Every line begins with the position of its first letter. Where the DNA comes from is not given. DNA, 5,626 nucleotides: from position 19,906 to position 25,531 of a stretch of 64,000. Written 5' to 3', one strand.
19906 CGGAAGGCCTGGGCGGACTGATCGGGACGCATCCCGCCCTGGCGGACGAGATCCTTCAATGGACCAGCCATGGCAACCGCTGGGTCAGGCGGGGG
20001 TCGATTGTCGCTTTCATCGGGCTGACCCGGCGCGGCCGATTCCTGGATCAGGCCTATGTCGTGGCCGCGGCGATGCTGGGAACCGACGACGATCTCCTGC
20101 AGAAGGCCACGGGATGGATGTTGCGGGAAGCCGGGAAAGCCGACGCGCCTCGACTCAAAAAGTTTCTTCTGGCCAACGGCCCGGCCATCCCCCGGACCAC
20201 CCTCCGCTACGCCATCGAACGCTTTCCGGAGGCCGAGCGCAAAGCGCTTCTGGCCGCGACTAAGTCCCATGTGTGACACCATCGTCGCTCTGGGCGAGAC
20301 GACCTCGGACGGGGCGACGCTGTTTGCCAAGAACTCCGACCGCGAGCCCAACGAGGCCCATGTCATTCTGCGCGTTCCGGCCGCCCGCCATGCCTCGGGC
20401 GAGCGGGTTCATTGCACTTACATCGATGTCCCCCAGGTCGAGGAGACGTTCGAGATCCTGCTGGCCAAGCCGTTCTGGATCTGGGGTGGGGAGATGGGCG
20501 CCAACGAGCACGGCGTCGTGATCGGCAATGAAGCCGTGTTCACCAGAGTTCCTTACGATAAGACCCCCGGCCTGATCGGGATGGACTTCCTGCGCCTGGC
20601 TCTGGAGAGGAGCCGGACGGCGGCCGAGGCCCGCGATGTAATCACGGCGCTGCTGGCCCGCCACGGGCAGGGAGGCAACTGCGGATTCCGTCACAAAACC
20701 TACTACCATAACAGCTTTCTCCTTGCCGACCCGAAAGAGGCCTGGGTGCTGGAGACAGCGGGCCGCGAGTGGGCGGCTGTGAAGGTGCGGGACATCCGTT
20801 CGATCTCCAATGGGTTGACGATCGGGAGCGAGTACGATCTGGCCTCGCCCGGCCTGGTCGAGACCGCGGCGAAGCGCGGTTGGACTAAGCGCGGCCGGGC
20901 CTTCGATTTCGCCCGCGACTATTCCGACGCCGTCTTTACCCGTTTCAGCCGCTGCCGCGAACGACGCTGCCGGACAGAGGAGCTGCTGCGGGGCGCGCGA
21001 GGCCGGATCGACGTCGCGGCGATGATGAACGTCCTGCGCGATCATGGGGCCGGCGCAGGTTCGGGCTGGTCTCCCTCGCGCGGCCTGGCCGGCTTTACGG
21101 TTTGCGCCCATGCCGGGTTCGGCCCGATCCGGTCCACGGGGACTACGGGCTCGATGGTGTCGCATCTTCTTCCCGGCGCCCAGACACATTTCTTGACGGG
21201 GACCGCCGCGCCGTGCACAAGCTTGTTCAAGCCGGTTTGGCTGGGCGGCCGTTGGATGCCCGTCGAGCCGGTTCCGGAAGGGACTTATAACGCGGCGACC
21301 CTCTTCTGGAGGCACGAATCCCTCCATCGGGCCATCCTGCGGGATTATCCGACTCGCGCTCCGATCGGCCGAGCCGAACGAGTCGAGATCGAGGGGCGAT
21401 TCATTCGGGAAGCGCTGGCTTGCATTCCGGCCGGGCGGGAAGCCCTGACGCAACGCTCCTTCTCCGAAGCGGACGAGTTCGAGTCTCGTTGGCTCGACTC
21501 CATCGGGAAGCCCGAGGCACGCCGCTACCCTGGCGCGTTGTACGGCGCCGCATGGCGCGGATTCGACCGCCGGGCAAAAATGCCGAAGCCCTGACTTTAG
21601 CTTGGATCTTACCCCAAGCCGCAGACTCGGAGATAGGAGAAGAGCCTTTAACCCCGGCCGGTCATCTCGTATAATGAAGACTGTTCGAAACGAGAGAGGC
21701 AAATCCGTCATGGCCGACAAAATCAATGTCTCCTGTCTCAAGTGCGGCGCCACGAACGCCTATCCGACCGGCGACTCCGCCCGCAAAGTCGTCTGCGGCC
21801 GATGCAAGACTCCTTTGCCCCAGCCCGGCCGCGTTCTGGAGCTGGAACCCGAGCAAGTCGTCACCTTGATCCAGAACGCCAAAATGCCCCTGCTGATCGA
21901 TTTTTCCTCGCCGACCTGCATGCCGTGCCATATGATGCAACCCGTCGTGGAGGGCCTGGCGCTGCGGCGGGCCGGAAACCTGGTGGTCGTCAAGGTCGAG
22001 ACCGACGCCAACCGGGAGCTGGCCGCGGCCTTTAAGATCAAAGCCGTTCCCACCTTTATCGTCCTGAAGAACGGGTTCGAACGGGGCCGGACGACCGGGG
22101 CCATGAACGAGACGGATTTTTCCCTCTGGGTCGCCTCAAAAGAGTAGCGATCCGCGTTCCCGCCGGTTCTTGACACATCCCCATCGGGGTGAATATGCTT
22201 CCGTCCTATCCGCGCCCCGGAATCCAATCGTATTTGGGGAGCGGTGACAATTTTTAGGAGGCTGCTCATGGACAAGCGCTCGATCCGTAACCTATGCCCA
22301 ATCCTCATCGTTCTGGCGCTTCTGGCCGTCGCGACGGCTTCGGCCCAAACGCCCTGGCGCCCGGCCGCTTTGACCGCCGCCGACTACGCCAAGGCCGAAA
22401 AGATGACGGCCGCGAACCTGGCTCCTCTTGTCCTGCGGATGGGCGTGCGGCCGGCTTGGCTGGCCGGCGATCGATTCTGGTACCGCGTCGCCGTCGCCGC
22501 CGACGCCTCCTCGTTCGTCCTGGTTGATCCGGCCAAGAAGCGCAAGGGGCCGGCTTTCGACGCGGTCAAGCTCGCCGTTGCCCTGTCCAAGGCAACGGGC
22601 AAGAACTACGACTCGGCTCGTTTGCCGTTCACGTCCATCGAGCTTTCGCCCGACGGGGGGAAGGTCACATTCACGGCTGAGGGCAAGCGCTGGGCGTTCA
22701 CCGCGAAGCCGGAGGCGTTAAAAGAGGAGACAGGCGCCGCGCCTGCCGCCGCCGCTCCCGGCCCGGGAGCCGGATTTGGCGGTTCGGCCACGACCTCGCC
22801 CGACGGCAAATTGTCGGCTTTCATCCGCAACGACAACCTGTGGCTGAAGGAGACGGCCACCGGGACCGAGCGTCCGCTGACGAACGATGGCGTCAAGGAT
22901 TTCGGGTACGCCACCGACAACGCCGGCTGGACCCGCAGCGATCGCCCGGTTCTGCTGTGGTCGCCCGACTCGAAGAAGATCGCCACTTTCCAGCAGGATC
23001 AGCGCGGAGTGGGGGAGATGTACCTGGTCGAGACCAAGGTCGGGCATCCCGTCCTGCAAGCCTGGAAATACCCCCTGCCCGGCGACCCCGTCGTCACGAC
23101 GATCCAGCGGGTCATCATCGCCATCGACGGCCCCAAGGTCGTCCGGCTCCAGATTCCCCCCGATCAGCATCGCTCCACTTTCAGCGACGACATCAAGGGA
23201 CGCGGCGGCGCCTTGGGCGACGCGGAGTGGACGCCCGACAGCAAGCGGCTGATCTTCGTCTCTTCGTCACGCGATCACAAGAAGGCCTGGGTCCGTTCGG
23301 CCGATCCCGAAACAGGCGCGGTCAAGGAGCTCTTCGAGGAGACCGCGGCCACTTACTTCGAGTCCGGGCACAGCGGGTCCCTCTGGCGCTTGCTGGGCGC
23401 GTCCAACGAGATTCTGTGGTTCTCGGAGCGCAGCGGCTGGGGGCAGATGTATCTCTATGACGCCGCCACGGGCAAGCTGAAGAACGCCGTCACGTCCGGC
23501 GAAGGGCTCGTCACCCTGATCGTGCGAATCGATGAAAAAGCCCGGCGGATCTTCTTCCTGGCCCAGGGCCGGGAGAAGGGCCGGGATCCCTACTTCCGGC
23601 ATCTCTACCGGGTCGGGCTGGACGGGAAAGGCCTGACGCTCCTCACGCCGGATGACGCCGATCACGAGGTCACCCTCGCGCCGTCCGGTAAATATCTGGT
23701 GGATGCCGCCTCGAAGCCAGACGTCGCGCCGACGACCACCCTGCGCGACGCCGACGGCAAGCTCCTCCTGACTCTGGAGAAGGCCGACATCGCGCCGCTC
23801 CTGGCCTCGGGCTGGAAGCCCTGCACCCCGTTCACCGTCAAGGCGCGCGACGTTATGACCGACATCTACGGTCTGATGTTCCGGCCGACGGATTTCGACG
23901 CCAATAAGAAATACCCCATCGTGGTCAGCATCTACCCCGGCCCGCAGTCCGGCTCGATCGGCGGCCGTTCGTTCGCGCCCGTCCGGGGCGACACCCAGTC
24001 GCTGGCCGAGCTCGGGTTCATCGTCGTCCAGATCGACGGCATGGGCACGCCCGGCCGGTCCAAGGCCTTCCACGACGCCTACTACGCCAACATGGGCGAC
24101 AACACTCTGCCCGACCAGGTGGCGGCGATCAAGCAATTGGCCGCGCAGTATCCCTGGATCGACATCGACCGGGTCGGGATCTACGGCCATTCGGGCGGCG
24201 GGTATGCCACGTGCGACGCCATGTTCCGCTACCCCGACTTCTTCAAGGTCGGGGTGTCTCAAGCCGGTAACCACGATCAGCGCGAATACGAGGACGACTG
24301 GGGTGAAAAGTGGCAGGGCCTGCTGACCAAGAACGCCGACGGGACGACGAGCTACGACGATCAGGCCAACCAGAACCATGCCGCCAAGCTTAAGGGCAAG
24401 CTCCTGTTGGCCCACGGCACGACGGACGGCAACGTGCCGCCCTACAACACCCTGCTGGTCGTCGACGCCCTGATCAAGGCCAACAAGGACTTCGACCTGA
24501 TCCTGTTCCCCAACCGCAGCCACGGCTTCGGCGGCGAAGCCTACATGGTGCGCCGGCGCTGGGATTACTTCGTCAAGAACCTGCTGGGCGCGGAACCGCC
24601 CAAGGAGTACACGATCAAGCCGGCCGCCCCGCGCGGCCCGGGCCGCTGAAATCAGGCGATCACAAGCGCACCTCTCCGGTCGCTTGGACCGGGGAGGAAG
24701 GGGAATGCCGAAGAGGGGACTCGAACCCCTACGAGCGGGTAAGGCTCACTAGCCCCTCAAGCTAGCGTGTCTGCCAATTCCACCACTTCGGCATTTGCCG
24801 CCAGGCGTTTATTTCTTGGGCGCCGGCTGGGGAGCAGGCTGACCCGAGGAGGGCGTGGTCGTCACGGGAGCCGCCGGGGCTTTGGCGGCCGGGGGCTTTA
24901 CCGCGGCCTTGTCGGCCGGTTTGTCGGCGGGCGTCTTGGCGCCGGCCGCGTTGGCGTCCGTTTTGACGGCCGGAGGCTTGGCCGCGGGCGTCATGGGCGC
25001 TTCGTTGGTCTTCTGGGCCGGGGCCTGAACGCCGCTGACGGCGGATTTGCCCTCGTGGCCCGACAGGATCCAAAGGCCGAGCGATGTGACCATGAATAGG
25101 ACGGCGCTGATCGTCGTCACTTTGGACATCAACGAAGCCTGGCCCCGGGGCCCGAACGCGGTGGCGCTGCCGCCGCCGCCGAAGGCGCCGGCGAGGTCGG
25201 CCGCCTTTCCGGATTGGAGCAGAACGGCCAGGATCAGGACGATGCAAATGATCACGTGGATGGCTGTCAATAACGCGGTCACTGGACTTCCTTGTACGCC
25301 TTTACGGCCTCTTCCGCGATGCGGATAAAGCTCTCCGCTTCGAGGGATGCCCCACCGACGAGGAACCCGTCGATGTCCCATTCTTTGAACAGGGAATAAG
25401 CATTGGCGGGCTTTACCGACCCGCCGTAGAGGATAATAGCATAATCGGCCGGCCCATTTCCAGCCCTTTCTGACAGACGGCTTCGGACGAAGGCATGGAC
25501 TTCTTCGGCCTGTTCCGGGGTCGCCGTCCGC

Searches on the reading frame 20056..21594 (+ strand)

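Call 65: search_protein_families(library=pfam, proteins=[window:20056-21594:+], max_evalue=0.001)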
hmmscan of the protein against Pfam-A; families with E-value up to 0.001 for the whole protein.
window:20056-21594:+ (512 aa): 1 family
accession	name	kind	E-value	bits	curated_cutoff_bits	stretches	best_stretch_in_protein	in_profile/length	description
PF03577.20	Peptidase_C69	-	1e-08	35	23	1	73-289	2-230/402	Peptidase family C69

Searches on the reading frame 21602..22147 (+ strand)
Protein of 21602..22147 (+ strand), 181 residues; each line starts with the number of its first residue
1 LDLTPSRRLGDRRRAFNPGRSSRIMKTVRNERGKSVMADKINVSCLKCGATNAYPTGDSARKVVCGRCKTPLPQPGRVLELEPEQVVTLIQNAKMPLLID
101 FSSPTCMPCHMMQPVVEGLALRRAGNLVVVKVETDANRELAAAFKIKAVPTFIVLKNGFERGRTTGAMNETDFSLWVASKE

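Call 65: search_protein_families(library=pfam, proteins=[window:21602-22147:+], max_evalue=0.001)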
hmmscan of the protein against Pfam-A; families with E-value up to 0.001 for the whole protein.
window:21602-22147:+ (181 aa): 2 families
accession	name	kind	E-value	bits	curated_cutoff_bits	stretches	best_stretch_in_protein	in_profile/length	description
PF00085.26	Thioredoxin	-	1.4e-19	70.4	23.5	1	79-177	3-101/103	Thioredoxin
PF13098.12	Thioredoxin_2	-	1.1e-07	32.5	27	1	93-174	4-101/104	Thioredoxin-like domain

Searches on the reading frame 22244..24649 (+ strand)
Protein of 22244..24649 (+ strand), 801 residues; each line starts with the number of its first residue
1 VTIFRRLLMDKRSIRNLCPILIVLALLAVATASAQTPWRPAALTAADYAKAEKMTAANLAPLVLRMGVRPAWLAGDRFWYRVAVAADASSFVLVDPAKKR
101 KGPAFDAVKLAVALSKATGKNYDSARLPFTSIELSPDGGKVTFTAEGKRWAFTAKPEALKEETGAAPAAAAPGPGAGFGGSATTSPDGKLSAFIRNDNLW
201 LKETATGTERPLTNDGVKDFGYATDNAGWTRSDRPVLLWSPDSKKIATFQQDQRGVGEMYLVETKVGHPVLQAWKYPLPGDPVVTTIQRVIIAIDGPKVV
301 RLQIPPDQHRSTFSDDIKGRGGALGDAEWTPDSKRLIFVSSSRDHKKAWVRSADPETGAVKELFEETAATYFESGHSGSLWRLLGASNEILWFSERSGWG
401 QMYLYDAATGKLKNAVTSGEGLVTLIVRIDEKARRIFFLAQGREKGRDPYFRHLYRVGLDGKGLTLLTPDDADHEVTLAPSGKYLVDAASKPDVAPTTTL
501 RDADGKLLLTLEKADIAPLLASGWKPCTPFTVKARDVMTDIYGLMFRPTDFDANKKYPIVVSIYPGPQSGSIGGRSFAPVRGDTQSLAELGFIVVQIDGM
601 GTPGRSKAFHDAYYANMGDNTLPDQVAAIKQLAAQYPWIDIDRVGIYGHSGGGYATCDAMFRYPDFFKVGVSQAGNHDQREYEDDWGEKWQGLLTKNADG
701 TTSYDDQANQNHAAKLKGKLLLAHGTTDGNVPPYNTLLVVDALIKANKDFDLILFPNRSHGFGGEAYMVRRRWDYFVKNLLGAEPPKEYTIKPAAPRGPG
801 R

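Call 65: search_protein_families(library=pfam, proteins=[window:22244-24649:+], max_evalue=0.001)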
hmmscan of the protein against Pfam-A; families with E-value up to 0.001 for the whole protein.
window:22244-24649:+ (801 aa): 4 families
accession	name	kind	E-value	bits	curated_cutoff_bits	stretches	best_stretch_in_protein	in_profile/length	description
PF00930.27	DPPIV_N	-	1.9e-58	198.3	22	1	181-495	47-353/354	Dipeptidyl peptidase IV (DPP IV) N-terminal region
PF00326.27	Peptidase_S9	-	3.9e-48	164.2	22.6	1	583-780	6-210/213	Prolyl oligopeptidase family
PF12146.15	Hydrolase_4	-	1.3e-05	25.1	27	0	585-682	25-116/239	Serine aminopeptidase, S33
PF01738.24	DLH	-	0.0008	19.5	21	0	584-762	34-188/217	Dienelactone hydrolase family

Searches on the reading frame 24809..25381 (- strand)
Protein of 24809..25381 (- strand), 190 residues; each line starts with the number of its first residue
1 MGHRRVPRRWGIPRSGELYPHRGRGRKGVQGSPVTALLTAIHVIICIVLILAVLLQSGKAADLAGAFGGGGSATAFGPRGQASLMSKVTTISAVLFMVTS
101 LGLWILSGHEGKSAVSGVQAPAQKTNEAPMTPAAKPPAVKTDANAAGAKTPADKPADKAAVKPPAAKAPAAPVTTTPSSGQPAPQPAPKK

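Call 65: search_protein_families(library=pfam, proteins=[window:24809-25381:-], max_evalue=0.001)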
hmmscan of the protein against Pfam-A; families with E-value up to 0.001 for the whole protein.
window:24809-25381:- (190 aa): 1 family
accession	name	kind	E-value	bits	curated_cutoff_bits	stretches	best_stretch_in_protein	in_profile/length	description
PF03840.19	SecG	-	4.3e-21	75.2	29.2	1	37-104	1-68/70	Preprotein translocase SecG subunit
